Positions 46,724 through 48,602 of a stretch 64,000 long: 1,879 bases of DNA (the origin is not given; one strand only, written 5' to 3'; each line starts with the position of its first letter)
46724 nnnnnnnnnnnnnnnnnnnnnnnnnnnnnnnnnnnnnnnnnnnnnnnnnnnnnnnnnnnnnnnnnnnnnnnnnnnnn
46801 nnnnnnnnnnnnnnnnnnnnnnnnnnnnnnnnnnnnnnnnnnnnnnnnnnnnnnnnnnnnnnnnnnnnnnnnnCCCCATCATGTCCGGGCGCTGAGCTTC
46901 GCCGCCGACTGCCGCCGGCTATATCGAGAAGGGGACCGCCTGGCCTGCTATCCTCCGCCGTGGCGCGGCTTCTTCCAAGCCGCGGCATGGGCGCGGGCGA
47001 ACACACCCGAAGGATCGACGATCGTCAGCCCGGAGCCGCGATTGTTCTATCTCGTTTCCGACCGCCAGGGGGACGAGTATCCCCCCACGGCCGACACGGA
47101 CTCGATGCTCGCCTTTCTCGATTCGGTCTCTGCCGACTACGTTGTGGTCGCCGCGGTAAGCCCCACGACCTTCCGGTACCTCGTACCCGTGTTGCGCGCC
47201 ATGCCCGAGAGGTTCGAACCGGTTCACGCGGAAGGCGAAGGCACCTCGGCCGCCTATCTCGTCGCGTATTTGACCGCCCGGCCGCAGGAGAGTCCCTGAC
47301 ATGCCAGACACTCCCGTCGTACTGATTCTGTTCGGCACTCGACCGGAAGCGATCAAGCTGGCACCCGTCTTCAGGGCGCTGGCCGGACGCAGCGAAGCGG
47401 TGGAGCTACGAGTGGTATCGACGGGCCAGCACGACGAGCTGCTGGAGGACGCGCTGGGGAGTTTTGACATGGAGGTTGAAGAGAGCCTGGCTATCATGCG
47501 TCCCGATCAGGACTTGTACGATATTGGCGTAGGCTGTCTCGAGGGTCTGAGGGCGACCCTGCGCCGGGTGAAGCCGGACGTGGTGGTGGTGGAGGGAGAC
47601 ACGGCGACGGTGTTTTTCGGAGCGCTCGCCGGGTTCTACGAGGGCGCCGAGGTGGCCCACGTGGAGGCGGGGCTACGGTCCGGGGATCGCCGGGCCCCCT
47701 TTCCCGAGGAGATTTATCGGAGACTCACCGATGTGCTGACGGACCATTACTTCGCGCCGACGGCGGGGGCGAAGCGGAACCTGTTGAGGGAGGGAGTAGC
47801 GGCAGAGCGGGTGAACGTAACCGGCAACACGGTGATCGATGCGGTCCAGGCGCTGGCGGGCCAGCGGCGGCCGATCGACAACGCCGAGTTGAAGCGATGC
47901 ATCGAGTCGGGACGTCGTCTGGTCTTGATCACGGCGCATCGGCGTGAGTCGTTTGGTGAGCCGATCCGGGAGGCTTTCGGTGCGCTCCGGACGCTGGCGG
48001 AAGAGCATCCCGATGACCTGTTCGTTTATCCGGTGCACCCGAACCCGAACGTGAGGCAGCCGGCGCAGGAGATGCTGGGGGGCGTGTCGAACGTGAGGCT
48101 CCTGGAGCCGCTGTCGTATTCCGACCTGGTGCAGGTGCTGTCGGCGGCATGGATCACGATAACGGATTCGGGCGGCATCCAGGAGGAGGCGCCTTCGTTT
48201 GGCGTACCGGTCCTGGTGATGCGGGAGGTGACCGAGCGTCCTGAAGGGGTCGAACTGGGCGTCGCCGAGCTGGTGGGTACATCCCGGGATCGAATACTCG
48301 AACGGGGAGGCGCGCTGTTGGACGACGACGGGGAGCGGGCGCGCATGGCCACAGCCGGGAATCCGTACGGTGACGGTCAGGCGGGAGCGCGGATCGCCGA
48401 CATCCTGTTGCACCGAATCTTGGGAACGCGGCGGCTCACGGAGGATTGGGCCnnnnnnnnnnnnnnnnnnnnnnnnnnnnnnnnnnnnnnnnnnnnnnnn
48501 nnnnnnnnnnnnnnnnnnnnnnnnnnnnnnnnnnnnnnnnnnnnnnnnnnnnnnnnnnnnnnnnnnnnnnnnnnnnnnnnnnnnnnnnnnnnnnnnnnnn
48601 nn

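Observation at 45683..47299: Two paralogous GT-C proteins share a conserved C-terminal soluble domain not assignable to a characterised family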

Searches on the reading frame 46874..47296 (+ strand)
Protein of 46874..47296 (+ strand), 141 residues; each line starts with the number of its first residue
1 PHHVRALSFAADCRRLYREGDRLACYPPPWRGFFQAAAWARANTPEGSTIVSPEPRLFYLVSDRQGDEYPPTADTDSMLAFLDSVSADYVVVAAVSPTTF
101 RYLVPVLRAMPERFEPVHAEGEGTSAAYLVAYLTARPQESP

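Call 30: search_protein_families(library=pfam, alignment_id=A3, max_evalue=1)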
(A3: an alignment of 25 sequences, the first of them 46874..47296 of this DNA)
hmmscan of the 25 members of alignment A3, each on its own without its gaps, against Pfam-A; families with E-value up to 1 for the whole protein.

A. member 1, window:46874-47296:+ (141 aa): 1 family
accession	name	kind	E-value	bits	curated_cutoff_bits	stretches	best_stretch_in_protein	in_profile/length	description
PF20604.3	DUF6798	-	0.017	15.3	26.9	1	35-54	5-24/61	Domain of unknown function (DUF6798)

B. families by the number of members that match (of 25 scanned): 6 families
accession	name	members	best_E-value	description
PF20604.3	DUF6798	14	6e-05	Domain of unknown function (DUF6798)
PF11906.13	DUF3426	1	0.022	Protein of unknown function (DUF3426)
PF23390.1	Beta-prop_WDR35_2nd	1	0.042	WDR35 second beta-propeller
PF19973.4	TCAD7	1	0.1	Ternary complex associated domain 7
PF22627.1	AglB_core-like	1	0.19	AglB core domain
PF12914.13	SH3_7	1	0.19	SH3 domain of SH3b2 type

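Call 31: search_solved_structures(query=A3, max_evalue=10)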
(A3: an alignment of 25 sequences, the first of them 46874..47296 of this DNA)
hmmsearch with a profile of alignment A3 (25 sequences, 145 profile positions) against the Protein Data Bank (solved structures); distinct sequences matched with E-value up to 10: 10.
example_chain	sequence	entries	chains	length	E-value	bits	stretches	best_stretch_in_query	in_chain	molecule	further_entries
4j7l_A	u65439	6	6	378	0.55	13.1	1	45-84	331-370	Protein Dom3Z | Decapping and exoribonuclease protein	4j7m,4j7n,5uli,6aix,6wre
6aiy_A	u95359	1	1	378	0.55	13.1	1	45-84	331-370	Decapping and exoribonuclease protein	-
10yz_A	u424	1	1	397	0.59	13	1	45-84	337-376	Decapping and exoribonuclease protein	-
6wuf_A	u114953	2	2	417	0.66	12.9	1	45-84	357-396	Decapping and exoribonuclease protein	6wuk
3fqi_A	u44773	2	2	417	0.66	12.9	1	45-84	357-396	Protein Dom3Z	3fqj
3ega_A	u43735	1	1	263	0.93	12.4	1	45-116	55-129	Protein pellino homolog 2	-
9wlv_AAA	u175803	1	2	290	0.95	12.4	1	62-108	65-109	Pimeloyl-ACP methyl ester carboxylesterase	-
3lkb_A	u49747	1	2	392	1.1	12.1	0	29-87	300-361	Probable branched-chain amino acid ABC transporter, amino acid binding protein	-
3egb_A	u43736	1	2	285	1.2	12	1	47-116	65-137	Protein pellino homolog 2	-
11ao_A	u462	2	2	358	1.7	11.5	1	45-84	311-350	Decapping and exoribonuclease protein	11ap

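Call 36: predict_structure(alignment_id=A3)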
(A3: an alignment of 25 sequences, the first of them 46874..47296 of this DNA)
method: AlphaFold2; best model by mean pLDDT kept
length: 141 residues; sequences in the alignment: 25
mean_pLDDT: 94.9   pTM: 0.85
mean pLDDT of the five models: 94.9, 94.8, 94.6, 93.4, 93.1
residues with pLDDT >= 90: 128; 70-90: 8; 50-70: 5; < 50: 0
segments of 3 or more residues with pLDDT < 50: none
pLDDT, mean of each block of 10 residues (from residue 1): 90 97 95 98 98 98 98 98 98 96 98 98 95 78 55
secondary structure, 60 per line:
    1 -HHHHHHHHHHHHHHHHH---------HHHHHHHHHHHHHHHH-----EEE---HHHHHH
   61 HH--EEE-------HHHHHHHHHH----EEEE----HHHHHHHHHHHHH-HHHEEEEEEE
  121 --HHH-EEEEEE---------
elements in order: H2-18 H28-43 E49-51 H55-62 E65-67 H75-84 E89-92 H97-109 E114-120 E127-132

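Call 39: fold_search(model_id=the predicted structure, library=pdb)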
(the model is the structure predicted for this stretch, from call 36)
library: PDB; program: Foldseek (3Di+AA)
matches with E <= 10: 693; with E <= 0.001: 0
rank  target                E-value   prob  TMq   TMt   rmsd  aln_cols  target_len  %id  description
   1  3vu0_C                1.7e-03  1.00  0.47  0.44   5.7       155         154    8  Crystal structure of the C-terminal globular domain of oligosaccharyltransferase (AfAglB-S2, AF_0040, O30195_ARCFU) fr (released 2013-01-23)
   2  7oci_F                2.7e-03  1.00  0.54  0.14   6.3       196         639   13  Cryo-EM structure of yeast Ost6p containing oligosaccharyltransferase complex (released 2022-02-16)
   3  3vu0_A                3.5e-03  1.00  0.49  0.46   4.7       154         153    8  Crystal structure of the C-terminal globular domain of oligosaccharyltransferase (AfAglB-S2, AF_0040, O30195_ARCFU) fr (released 2013-01-23)
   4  2nxj_A                4.3e-03  0.99  0.43  0.28   6.0       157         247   10  T.thermophilus ribosomal protein L11 methyltransferase (PrmA) in space group P 21 21 2 (released 2006-12-26)
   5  1ufk                  1.5e-02  0.93  0.40  0.26   6.1       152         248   10  Crystal structure of TT0836 (released 2003-11-30)
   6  2i6g_A                1.6e-02  0.84  0.39  0.33   6.0       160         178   10  Crystal structure of a putative methyltransferase (tehb, stm1608) from salmonella typhimurium lt2 at 1.90 A resolution (released 2006-09-12)
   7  9mmi_D                1.9e-02  0.72  0.32  0.22   6.0        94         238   17  Myo-inositol-1(or 4)-monophosphatase that can perform essential dephosphorylation step to facilitate riboflavin biosyn (released 2025-04-09)
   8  2zbq                  2.1e-02  0.85  0.38  0.24   6.7       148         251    9  Crystal structure of ribosomal protein L11 methyltransferase from Thermus thermophilus in complex with S-adenosyl-L-homo (released 2008-11-11)
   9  9u47_A                2.1e-02  0.35  0.27  0.18   7.4       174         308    4  Cryo-EM structure of spMETTL16 in complex with U6 snRNA_delta17 (released 2025-08-06)
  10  2nxe_A                2.3e-02  0.80  0.38  0.24   7.0       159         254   10  T. thermophilus ribosomal protein L11 methyltransferase (PrmA) in complex with S-Adenosyl-L-Methionine (released 2006-12-26)
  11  2nxj_B                2.5e-02  0.84  0.39  0.26   6.1       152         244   11  T.thermophilus ribosomal protein L11 methyltransferase (PrmA) in space group P 21 21 2 (released 2006-12-26)
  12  3fri                  2.5e-02  0.69  0.37  0.26   8.7       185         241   12  Structure of the 16S rRNA methylase RmtB, I222 (released 2009-08-11)
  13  2nxc                  2.7e-02  0.87  0.40  0.26   6.9       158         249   10  Apo-form of T. thermophilus ribosomal protein L11 methyltransferase (PrmA) (released 2007-02-13)
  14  4dzr                  3.5e-02  0.80  0.40  0.36   8.4       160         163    8  The crystal structure of protein-(glutamine-N5) methyltransferase (release factor-specific) from Alicyclobacillus acidoc (released 2012-03-14)
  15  3cjt_G                3.7e-02  0.66  0.34  0.22   7.2       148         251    9  Ribosomal protein L11 methyltransferase (PrmA) in complex with dimethylated ribosomal protein L11 (released 2008-05-20)
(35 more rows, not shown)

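Call 41: search_protein_representatives(alignment_id=A3)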
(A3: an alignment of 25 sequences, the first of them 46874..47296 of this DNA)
Query: 25 sequences, 145 profile positions. Proteins with E-value up to 0.001 (for the whole library): 3983; up to 1e-10: 1353; up to 1e-30: 50. The best 150 are listed.
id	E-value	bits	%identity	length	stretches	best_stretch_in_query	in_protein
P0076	2.0e-54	199.5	-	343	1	1-138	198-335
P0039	3.4e-53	195.5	-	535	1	1-142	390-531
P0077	6.4e-51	188.1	-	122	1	23-139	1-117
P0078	1.3e-48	180.6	-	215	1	1-141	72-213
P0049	2.3e-48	179.8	-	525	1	1-140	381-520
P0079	5.9e-46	172.0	-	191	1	1-140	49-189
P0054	7.7e-44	165.1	-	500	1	1-134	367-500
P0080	4.5e-42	159.4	-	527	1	5-139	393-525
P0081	7.8e-41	155.4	-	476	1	3-139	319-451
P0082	3.2e-40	153.4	-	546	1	3-135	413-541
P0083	1.3e-39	151.4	-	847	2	3-119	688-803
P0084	5.5e-39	149.4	-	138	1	3-138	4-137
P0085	1.4e-38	148.1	-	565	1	6-135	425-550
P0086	3.2e-38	146.9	-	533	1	3-135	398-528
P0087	2.0e-37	144.3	-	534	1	5-136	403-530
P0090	1.6e-36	141.4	-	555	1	4-138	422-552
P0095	4.9e-36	139.8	-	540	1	7-133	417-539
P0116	2.0e-31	124.9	-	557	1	2-133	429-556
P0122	1.0e-30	122.6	-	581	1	4-139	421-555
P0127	3.8e-30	120.7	-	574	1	4-138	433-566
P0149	8.0e-29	116.4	-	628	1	20-135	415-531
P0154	3.2e-28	114.5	-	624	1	12-135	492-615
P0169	2.6e-27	111.5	-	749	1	4-139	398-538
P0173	3.7e-27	111.0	-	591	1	25-132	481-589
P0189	1.4e-26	109.2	-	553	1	25-139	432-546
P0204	4.1e-26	107.6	-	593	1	5-138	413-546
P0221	1.6e-25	105.7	-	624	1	12-134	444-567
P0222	1.9e-25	105.5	-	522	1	25-137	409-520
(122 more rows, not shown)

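Call 42: search_protein_families(library=pfam, proteins=[P0083, P0169, P0149, P0154, P0221, P0222, P0189, P0173, P0122, P0204], max_evalue=0.01)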
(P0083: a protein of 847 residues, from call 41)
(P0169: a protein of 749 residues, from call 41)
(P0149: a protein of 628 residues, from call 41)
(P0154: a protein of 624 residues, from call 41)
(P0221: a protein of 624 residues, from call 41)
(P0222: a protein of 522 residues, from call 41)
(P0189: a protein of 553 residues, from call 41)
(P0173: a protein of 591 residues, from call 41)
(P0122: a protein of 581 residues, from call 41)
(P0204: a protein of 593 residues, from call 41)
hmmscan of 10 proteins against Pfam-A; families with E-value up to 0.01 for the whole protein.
P0083 (847 aa): 0 families

P0169 (749 aa): 27 families (the best 25 are shown)
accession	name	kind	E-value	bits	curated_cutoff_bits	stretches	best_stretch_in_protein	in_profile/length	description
PF00515.34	TPR_1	-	4e-20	71.2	27.8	2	578-606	6-34/34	Tetratricopeptide repeat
PF07719.23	TPR_2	-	5.1e-20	70.3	27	2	576-606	4-34/34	Tetratricopeptide repeat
PF13181.12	TPR_8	-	5.4e-17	60.9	25.7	2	578-606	6-34/34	Tetratricopeptide repeat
PF13431.12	TPR_17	-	8.7e-17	60.4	24.4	2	629-660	1-32/34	Tetratricopeptide repeat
PF14559.12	TPR_19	-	2.7e-16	60.1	25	2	621-667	5-51/68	Tetratricopeptide repeat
PF13414.12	TPR_11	-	3.7e-15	55.8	26.8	2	580-617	1-38/42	TPR repeat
PF13424.12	TPR_12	-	4.2e-14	52.9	30.1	2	577-633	7-71/77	Tetratricopeptide repeat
PF13432.12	TPR_16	-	2.6e-13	50.5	32.7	3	579-639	3-63/65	Tetratricopeptide repeat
PF13428.12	TPR_14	-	3.9e-13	49.1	23.5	2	578-616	6-44/44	Tetratricopeptide repeat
PF23914.1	TPR_CcmH_CycH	-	6.5e-12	46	42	1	600-703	43-149/158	Cytochrome c-type biogenesis protein H TPR domain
PF13176.12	TPR_7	-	1.1e-11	44.2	27.9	1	679-702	3-26/36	Tetratricopeptide repeat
PF13174.12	TPR_6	-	2.1e-09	37.9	26.3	0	578-601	5-28/33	Tetratricopeptide repeat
PF12895.13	ANAPC3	-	1.4e-07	32.1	27.2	2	579-632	29-81/82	Anaphase-promoting complex, cyclosome, subunit 3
PF25064.1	ARM_TT21_5th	-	1.8e-07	31.9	27.8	1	621-669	15-63/117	TT21 fifth ARM repeats domain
PF12569.14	NatA_aux_su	-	7.7e-06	25.5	33.3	1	609-705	194-290/515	N-terminal acetyltransferase A, auxiliary subunit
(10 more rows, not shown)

P0149 (628 aa): 2 families
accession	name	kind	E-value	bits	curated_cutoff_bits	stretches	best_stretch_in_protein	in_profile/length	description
PF02366.24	PMT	-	2e-06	28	22.7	1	102-221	84-204/245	Dolichyl-phosphate-mannose-protein mannosyltransferase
PF02493.26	MORN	-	0.0002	21.5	22.5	1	562-583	1-22/23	MORN repeat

P0154 (624 aa): 1 family
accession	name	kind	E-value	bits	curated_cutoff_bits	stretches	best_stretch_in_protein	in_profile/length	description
PF02366.24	PMT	-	0.00017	21.7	22.7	1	186-299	95-212/245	Dolichyl-phosphate-mannose-protein mannosyltransferase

P0221 (624 aa): 0 families

P0222 (522 aa): 1 family
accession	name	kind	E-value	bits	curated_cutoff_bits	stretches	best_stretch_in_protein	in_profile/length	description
PF02366.24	PMT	-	3.5e-06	27.2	22.7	1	96-235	81-231/245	Dolichyl-phosphate-mannose-protein mannosyltransferase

P0189 (553 aa): 1 family
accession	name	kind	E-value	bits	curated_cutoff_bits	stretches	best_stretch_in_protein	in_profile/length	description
PF02366.24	PMT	-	0.00011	22.4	22.7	1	108-258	78-237/245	Dolichyl-phosphate-mannose-protein mannosyltransferase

P0173 (591 aa): 1 family
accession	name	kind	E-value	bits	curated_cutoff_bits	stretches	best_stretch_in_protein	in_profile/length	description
PF13231.12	PMT_2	-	4.2e-09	37.3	26.1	1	137-264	19-147/160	Dolichyl-phosphate-mannose-protein mannosyltransferase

P0122 (581 aa): 0 families

P0204 (593 aa): 1 family
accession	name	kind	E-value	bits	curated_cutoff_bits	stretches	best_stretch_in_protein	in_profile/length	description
PF13231.12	PMT_2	-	1.3e-05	26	26.1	1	102-248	2-153/160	Dolichyl-phosphate-mannose-protein mannosyltransferase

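Call 43: list_cluster_members(proteins=[P0080, P0082, P0085, P0090, P0095, P0116, P0127, P0149, P0169, P0222])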
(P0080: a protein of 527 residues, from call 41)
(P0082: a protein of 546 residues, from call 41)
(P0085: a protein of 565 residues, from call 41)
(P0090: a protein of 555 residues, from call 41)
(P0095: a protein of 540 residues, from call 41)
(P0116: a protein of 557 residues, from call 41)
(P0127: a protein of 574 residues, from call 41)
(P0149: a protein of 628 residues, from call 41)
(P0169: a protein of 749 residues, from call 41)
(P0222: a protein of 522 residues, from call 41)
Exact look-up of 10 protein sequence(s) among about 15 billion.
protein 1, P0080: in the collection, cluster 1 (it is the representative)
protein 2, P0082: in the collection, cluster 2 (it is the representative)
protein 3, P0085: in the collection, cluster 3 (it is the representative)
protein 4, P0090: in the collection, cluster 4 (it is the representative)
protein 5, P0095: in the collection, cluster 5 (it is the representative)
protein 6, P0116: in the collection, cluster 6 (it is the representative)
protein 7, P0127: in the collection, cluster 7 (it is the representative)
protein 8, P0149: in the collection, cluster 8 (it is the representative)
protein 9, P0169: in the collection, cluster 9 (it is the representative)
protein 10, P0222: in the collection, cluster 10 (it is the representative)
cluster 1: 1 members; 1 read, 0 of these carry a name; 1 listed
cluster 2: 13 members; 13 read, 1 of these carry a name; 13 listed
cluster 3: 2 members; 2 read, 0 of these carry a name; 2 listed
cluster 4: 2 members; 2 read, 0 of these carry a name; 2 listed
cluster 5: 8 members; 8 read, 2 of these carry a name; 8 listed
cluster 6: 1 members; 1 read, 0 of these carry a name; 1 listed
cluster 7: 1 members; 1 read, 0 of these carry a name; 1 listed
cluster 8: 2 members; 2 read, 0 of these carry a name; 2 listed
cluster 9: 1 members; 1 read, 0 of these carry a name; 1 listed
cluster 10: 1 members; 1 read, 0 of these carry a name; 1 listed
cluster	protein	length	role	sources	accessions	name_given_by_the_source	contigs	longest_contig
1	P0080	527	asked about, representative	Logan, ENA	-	-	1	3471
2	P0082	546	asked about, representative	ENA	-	-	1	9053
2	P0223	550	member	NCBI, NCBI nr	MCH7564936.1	MAG: glycosyltransferase family 39 protein [Gemmatimonadetes bacterium] | glycosyltransferase family 39 protein [Gemmatimonadota bacterium]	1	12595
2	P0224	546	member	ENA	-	-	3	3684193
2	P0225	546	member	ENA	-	-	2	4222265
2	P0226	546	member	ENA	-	-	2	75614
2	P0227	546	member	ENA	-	-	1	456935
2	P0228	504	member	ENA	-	-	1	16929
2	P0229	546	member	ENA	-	-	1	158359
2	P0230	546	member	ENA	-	-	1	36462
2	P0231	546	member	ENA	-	-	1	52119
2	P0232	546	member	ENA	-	-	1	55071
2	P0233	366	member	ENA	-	-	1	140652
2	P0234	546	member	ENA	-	-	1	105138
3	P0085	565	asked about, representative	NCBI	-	-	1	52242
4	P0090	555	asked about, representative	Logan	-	-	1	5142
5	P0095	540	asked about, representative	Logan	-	-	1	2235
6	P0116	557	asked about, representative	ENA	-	-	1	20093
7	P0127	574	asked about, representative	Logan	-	-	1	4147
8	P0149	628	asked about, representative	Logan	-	-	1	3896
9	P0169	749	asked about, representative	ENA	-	-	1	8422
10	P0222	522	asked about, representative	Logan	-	-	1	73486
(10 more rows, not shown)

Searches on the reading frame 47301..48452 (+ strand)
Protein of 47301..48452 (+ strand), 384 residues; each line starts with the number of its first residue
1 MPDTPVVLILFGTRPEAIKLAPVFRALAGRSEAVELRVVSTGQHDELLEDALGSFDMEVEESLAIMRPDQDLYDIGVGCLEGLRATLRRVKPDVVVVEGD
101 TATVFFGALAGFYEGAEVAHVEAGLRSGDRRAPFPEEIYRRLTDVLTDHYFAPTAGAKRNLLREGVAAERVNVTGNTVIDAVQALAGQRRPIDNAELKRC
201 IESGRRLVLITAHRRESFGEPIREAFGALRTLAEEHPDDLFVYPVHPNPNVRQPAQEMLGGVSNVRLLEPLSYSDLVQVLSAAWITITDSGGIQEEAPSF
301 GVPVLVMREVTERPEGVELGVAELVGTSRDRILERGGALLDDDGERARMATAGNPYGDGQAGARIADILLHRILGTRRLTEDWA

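Call 9: search_protein_families(library=pfam, proteins=[window:47301-48452:+], max_evalue=0.001)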
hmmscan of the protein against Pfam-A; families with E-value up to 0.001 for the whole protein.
window:47301-48452:+ (384 aa): 3 families
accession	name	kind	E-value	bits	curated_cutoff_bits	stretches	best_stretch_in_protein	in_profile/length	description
PF02350.25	Epimerase_2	-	3.5e-101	339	30.6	1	31-369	6-346/347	UDP-N-acetylglucosamine 2-epimerase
PF13579.12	Glyco_trans_4_4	-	0.00021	22.1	29.7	1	80-176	60-157/158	Glycosyl transferase 4-like domain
PF13439.12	Glyco_transf_4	-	0.00049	20.6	28.5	0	34-178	20-166/170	Glycosyltransferase Family 4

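Call 35: search_protein_families(library=ncbifam, proteins=[window:47301-48452:+], max_evalue=0.00001)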
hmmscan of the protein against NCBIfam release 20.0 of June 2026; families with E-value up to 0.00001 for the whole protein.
window:47301-48452:+ (384 aa): 2 families
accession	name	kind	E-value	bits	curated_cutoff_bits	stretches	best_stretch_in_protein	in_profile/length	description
TIGR00236.1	wecB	equivalog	1.6e-124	415.7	210.15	1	7-370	3-363/366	non-hydrolyzing UDP-N-acetylglucosamine 2-epimerase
TIGR03568.1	NeuC_NnaA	equivalog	8.7e-16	57.7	235.9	1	7-369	3-365/365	UDP-N-acetylglucosamine 2-epimerase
